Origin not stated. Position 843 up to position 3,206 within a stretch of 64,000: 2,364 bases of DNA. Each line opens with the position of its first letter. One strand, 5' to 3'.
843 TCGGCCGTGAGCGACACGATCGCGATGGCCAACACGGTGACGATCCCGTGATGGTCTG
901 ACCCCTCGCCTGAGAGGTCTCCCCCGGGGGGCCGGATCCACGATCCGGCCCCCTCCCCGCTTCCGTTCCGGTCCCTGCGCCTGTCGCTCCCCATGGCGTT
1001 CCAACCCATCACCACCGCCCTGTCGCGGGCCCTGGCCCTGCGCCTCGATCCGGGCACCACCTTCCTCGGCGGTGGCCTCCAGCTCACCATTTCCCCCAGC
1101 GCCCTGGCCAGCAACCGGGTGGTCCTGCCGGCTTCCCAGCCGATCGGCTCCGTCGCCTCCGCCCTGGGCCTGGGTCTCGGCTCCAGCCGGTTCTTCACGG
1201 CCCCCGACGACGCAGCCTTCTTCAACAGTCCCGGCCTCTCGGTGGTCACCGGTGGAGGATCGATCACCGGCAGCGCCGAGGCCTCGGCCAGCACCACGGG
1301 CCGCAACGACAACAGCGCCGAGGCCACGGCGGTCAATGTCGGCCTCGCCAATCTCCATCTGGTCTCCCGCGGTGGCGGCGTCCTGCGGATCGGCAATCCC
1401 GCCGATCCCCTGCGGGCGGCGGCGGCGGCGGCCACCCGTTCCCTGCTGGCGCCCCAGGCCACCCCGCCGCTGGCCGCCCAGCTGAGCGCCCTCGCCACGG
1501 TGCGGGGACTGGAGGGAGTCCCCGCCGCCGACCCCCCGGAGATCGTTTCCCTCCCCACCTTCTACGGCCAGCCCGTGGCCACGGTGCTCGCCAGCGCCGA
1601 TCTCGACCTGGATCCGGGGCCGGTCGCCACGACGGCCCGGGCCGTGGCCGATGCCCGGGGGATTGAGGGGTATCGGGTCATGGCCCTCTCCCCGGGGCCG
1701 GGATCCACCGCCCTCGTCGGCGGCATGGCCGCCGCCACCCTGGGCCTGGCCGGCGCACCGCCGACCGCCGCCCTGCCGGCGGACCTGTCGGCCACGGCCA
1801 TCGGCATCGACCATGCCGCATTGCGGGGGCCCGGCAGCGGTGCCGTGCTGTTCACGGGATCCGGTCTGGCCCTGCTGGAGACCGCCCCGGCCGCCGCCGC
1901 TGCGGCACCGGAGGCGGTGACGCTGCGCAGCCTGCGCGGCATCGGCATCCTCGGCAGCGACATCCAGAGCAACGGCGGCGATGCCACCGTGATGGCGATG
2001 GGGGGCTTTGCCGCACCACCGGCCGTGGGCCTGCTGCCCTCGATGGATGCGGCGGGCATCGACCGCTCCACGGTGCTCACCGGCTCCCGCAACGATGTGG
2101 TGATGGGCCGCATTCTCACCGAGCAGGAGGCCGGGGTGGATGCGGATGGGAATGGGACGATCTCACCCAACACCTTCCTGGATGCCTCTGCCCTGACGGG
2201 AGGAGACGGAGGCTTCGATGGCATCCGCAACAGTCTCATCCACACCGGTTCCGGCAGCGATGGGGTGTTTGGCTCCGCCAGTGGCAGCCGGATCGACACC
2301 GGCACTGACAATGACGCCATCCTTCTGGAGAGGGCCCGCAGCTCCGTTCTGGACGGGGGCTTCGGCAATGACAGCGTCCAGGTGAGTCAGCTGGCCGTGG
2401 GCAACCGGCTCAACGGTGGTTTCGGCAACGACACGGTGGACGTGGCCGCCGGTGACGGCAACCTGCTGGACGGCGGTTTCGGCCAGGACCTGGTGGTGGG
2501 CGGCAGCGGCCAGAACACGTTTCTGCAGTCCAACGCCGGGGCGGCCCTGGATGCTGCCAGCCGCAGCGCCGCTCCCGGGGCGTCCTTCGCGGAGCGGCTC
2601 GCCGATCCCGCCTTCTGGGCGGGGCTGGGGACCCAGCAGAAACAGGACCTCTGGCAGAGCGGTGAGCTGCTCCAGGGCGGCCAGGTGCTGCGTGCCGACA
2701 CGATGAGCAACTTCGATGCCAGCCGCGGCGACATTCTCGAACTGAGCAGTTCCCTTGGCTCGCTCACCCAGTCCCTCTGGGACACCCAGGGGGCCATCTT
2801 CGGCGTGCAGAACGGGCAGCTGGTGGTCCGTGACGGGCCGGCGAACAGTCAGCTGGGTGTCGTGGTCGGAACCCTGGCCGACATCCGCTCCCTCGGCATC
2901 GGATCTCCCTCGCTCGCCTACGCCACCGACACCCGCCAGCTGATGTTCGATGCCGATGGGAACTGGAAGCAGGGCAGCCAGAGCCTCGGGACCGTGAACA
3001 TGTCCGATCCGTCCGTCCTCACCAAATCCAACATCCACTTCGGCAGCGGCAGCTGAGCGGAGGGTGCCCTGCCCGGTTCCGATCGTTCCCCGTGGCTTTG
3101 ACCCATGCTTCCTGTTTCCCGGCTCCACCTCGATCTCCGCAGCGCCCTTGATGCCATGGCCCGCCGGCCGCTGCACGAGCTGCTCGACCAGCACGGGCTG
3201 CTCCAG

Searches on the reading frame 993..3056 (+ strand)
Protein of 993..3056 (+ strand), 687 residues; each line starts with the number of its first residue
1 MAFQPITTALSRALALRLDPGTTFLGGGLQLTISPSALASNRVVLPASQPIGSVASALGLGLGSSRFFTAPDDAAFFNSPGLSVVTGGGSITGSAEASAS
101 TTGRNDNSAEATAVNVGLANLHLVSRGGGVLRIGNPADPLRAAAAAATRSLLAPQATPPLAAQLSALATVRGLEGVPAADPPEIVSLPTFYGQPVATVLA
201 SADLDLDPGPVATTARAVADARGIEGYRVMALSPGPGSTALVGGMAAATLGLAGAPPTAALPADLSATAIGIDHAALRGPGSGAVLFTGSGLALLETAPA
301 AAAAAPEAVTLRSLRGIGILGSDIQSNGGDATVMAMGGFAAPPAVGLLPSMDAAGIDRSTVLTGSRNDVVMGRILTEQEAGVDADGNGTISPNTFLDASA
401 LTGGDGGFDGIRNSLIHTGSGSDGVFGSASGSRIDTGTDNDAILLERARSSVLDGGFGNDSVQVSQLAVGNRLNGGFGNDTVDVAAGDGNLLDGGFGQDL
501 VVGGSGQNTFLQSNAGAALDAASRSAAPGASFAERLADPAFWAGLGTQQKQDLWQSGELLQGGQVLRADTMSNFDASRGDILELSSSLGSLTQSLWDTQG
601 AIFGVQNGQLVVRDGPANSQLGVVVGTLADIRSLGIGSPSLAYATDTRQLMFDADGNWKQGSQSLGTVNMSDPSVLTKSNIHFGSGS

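Call 9: search_protein_families(library=pfam, proteins=[window:993-3056:+], max_evalue=0.01)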
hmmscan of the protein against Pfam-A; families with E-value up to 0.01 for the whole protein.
window:993-3056:+ (687 aa): 0 families

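Call 10: search_protein_families(library=ncbifam, proteins=[window:993-3056:+], max_evalue=0.01)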
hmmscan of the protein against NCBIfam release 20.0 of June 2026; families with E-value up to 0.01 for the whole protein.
window:993-3056:+ (687 aa): 2 families
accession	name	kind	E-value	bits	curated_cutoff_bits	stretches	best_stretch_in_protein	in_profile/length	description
NF033943.0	RTX_toxin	subfamily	6.2e-05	21.4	1000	1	413-513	705-802/930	RTX family hemolysin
NF053766.1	ZapA_metallo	exception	0.0003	19.9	940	1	455-518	335-395/483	ZapA family metalloprotease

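Call 14: find_encoding_contigs(protein=window:993-3056:+, flank=10000, max_places=6)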
Protein window:993-3056:+ (687 aa): 1 contig read that carries it; 1 place shown.
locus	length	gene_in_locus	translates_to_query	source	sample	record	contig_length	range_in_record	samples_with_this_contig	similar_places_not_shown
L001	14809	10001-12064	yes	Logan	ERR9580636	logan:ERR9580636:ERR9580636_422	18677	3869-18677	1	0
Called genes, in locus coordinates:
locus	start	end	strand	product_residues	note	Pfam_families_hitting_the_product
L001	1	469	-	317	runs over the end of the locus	PF00528:BPD_transp_1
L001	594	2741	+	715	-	PF00012:HSP70, PF06723:MreB_Mbl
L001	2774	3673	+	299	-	PF00226:DnaJ, PF01556:DnaJ_C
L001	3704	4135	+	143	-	PF11360:DUF3110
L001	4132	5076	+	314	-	PF13580:SIS_2 (weak), PF22198:GKRP_SIS_2 (faint), PF22645:GKRP_SIS_N, PF20741:GKRP-like_C (weak)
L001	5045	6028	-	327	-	PF01048:PNP_UDP_1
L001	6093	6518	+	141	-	PF00160:Pro_isomerase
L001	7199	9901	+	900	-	-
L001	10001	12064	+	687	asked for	-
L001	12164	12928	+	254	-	-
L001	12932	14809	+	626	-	?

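Call 19: find_homologous_proteins(query=window:993-3056:+)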
Query window:993-3056:+ (687 aa): 68 proteins with E <= 0.001 among 8000 candidates.
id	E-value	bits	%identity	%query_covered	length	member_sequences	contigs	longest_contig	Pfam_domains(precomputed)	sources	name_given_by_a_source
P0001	0.0e+0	1298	91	100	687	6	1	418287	-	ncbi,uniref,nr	ncbi:hypothetical protein [Synechococcus sp. CCY 0621]|uniref:hypothetical protein n=1 Tax=Synechoco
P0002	0.0e+0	1162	83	100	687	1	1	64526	-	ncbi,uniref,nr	ncbi:hypothetical protein [Synechococcus sp. CCY 9618]|uniref:hypothetical protein n=1 Tax=Synechoco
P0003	8.4e-288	975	71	100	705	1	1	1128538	-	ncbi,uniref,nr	ncbi:hypothetical protein KBY82_01065 [Cyanobium sp. AMD-g]|uniref:hypothetical protein n=1 Tax=Cyan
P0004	1.5e-283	961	71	100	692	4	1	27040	-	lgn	-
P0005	5.6e-283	959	69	100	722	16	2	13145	-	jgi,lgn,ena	jgi:hypothetical protein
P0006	1.3e-282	957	69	100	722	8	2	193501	-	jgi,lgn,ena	-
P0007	7.6e-282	955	71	99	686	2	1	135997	-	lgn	-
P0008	1.4e-280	951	71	100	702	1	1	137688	-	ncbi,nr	ncbi:hypothetical protein NZK32_06895 [Cyanobium sp. FGCU-52]|nr:hypothetical protein [Cyanobium sp.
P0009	7.6e-280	948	70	100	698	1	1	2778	-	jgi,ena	jgi:hypothetical protein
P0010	5.6e-279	945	70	100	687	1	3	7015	-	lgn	-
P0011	8.6e-279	945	69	100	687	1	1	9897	-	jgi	jgi:hypothetical protein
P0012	3.3e-278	943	69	100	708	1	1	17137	-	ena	-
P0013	3.7e-278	943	70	100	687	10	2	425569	-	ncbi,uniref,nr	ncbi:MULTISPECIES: hypothetical protein [unclassified Synechococcus]|uniref:calcium-binding protein 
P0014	1.2e-277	941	70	100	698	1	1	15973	-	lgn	-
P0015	3.5e-277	940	69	100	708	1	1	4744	-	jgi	-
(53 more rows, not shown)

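Call 21: find_homologous_proteins(query=L001:7199-9901:+)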
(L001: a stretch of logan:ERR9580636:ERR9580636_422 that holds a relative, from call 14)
Query L001:7199-9901:+ (900 aa): 40 proteins with E <= 0.001 among 8000 candidates.
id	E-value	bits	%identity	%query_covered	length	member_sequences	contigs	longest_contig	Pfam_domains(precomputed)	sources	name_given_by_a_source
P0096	0.0e+0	1065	69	100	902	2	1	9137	-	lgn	-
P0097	1.2e-231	789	57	100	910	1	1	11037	-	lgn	-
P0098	6.9e-130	453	41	97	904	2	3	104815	-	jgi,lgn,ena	jgi:hypothetical protein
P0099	2.6e-123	431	42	100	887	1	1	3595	-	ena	-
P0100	2.7e-121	425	43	100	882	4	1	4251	-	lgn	-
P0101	3.4e-120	421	41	100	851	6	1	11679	-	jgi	jgi:hypothetical protein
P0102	1.2e-117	413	43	100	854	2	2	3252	-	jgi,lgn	-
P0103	3.1e-116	408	40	98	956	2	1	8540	-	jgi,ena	jgi:hypothetical protein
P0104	1.1e-103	366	39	99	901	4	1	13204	-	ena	-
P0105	1.1e-102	363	39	100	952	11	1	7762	-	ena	-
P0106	6.0e-102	361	39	99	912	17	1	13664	-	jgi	-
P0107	1.7e-100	356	39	100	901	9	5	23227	-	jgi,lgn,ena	jgi:hypothetical protein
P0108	5.0e-100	354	38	98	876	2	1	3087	-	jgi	jgi:hypothetical protein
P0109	1.3e-99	353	39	100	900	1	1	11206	-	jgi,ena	jgi:hypothetical protein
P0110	4.8e-93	331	37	100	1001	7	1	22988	-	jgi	jgi:hypothetical protein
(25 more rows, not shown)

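Call 62: predict_structure(alignment_id=A1)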
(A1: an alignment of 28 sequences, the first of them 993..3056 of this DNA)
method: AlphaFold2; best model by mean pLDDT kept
length: 687 residues; sequences in the alignment: 28
mean_pLDDT: 88.9   pTM: 0.89
mean pLDDT of the five models: 88.9, 87.9, 86.1, 85.2, 85.1
residues with pLDDT >= 90: 425; 70-90: 206; 50-70: 49; < 50: 7
segments of 3 or more residues with pLDDT < 50: 180-184
pLDDT, mean of each block of 10 residues (from residue 1): 81 93 86 97 81 96 93 89 91 98 88 97 90 96 93 63 93 80 69 97 84 87 96 86 97 75 91 95 93 87 67 95 90 97 83 97 92 97 91 95 93 97 97 96 98 96 98 94 97 92 95 77 63 87 92 89 85 94 81 88 86 87 89 72 91 81 88 91 69
secondary structure, 60 per line:
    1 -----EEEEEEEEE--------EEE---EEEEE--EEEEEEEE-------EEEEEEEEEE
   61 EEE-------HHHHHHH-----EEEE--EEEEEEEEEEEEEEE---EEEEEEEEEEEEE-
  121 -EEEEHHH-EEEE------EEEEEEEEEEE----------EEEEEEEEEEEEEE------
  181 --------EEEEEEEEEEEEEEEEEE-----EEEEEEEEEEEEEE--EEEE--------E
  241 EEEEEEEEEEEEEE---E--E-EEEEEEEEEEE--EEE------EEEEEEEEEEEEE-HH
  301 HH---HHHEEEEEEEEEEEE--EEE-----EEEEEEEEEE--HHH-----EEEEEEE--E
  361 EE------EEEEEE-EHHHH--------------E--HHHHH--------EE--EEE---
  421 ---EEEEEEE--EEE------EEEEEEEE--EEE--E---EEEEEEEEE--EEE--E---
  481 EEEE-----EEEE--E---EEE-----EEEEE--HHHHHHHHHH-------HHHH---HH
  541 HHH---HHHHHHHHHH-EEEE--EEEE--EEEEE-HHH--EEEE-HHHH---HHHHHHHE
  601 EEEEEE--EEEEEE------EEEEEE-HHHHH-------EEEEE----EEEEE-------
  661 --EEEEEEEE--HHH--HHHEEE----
elements in order: E6-14 E23-25 E29-33 E36-43 E51-63 H71-77 E83-86 E89-103 E107-119 E122-125 E130-133 E140-150 E161-174 E189-206 E212-225 E228-231 E240-254 E263-273 E276-278 E285-297 H299-302 E309-320 E323-325 E331-340 E351-357 E360-362 E369-374 H377-380 H398-402 E415-417 E424-430 E433-435 E442-449 E452-454 E461-469 E472-474 E481-484 E490-493 E500-502 E508-512 H515-524 H532-535 H539-543 H547-556 E558-561 E564-567 E570-574 E581-584 H586-589 H593-599 E600-606 E609-614 E621-626 H628-632 E640-644 E649-653 E663-670 E681-683

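Call 65: fold_search(model_id=the predicted structure, library=pdb)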
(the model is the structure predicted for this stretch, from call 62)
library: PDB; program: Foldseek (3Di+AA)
matches with E <= 10: 108; with E <= 0.001: 0
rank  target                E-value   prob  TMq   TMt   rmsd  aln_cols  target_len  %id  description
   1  7kob                  2.0e-01  0.06  0.11  0.16  19.2       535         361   12  Crystal structure of antigen 43b from Escherichia coli CFT073 (released 2022-03-09)
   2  1omj                  2.1e-01  0.33  0.14  0.19  12.7       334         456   14  CRYSTAL STRUCTURE OF A PSYCHROPHILIC ALKALINE PROTEASE FROM PSEUDOMONAS TAC II 18 (released 2003-07-15)
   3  1o0t                  2.1e-01  0.30  0.13  0.17  10.7       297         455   14  CRYSTAL STRUCTURE OF A COLD ADAPTED ALKALINE PROTEASE FROM PSEUDOMONAS TAC II 18, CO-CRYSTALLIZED WITH 5 mM EDTA (5 DAYS (released 2003-07-15)
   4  1o0q                  2.3e-01  0.41  0.14  0.19  11.3       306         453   16  Crystal structure of a cold adapted alkaline protease from Pseudomonas TAC II 18, co-crystallized with 1 mM EDTA (released 2003-07-15)
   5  7o7t                  2.3e-01  0.02  0.10  0.10  24.7       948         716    8  Structure of the PL6 family alginate lyase Patl3640 from Pseudoalteromonas atlantica T6c in complex with 4-deoxy-L-eryth (released 2021-07-28)
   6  6p5t_C                3.2e-01  0.02  0.10  0.09  28.1       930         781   11  Surface-layer (S-layer) RsaA protein from Caulobacter crescentus bound to strontium and iodide (released 2020-01-15)
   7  7usl_C                3.8e-01  0.08  0.13  0.13  23.5       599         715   10  Integrin alphaM/beta2 ectodomain in complex with adenylate cyclase toxin RTX751 and M1F5 Fab (released 2022-08-17)
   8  4kh3                  3.8e-01  0.02  0.09  0.10  23.4       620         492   10  Structure of a bacterial self-associating protein (released 2014-01-15)
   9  1om8                  4.0e-01  0.28  0.14  0.20  10.2       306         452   15  CRYSTAL STRUCTURE OF A COLD ADAPTED ALKALINE PROTEASE FROM PSEUDOMONAS TAC II 18, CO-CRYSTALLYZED WITH 10 mM EDTA (released 2003-07-15)
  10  7koh_B                4.6e-01  0.02  0.08  0.10  24.0       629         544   10  Crystal structure of antigen 43 from Escherichia coli EDL933 (released 2022-03-09)
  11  7koh_D                5.3e-01  0.04  0.13  0.15  21.3       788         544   10  Crystal structure of antigen 43 from Escherichia coli EDL933 (released 2022-03-09)
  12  1kap_P                5.5e-01  0.15  0.15  0.20  15.1       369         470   15  THREE-DIMENSIONAL STRUCTURE OF THE ALKALINE PROTEASE OF PSEUDOMONAS AERUGINOSA: A TWO-DOMAIN PROTEIN WITH A CALCIUM BI (released 1995-10-15)
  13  5zky                  5.5e-01  0.04  0.11  0.16  17.9       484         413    8  Crystal structure of DFA-IIIase from Arthrobacter chlorophenolicus A6 without its lid (released 2018-12-19)
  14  2zj6                  6.1e-01  0.02  0.08  0.08  22.6       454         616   12  Crystal structure of D337A mutant of Pseudomonas sp. MIS38 lipase (released 2008-12-02)
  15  2z8z                  6.4e-01  0.02  0.08  0.08  23.7       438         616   13  Crystal structure of a platinum-bound S445C mutant of Pseudomonas sp. MIS38 lipase (released 2007-10-30)
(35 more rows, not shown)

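Call 88: search_solved_structures(query=A3, max_evalue=1)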
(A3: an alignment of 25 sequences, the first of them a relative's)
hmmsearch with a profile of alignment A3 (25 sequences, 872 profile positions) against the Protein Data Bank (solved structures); distinct sequences matched with E-value up to 1: 0.

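Call 89: search_solved_structures(query=A1, max_evalue=0.1)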
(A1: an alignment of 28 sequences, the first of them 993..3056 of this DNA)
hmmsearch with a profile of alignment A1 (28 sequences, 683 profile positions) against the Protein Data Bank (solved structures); distinct sequences matched with E-value up to 0.1: 8.
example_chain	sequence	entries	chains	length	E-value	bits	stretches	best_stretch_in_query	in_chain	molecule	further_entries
7rah_E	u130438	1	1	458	2.3e-07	32.7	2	454-513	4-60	Bifunctional adenylate cyclase toxin/hemolysin CyaA,Bifunctional adenylate cyclase toxin/h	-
7usl_C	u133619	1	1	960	1.2e-06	30.3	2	453-513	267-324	Bifunctional hemolysin-adenylate cyclase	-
3p4g_A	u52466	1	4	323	3.7e-05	25.4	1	415-487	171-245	Antifreeze protein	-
2agm_A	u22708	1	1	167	0.0004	22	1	466-518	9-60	Poly(beta-D-mannuronate) C5 epimerase 4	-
2ml2_A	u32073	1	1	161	0.0012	20.5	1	464-513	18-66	Poly(beta-D-mannuronate) C5 epimerase 6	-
2ml1_A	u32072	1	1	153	0.0017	19.9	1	454-513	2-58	Poly(beta-D-mannuronate) C5 epimerase 6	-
9cse_A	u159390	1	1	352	0.0034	18.9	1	417-510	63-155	Large adhesion protein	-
2ml3_A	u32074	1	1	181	0.092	14.2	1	470-513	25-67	Poly(beta-D-mannuronate) C5 epimerase 6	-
